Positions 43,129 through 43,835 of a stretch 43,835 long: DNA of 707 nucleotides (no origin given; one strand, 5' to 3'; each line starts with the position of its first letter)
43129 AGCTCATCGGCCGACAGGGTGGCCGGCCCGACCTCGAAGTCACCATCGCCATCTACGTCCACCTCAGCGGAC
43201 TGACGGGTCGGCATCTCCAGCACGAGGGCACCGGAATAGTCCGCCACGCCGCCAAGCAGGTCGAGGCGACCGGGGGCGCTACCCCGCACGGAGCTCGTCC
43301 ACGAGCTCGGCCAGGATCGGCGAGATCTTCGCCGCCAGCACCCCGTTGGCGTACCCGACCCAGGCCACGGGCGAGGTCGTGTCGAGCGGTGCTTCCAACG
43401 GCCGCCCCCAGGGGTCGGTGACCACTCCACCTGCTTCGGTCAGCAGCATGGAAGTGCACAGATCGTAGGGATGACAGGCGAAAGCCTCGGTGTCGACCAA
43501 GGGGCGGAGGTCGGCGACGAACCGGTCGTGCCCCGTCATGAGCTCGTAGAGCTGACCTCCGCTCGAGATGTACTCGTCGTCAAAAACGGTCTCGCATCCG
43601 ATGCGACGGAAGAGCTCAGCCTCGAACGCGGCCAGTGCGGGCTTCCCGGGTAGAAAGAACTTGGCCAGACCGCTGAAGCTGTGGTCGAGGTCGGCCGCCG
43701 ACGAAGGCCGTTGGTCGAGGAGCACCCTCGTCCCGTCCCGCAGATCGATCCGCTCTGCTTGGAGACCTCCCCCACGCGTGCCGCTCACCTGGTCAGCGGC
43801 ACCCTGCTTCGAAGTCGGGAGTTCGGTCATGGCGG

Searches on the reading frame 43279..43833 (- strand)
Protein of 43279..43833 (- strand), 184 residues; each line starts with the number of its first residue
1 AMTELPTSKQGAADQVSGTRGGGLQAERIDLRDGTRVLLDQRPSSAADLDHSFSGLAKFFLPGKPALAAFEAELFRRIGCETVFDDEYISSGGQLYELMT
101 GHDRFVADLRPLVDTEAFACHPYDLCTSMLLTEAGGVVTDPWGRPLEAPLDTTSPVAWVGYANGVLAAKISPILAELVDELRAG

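Call 73: search_protein_families(library=pfam, proteins=[window:43279-43833:-], max_evalue=0.01)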
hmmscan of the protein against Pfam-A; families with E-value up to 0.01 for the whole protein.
window:43279-43833:- (184 aa): 1 family
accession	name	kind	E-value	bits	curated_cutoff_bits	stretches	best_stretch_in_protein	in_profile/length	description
PF00459.30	Inositol_P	-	0.0037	17.2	27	1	119-151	215-242/271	Inositol monophosphatase family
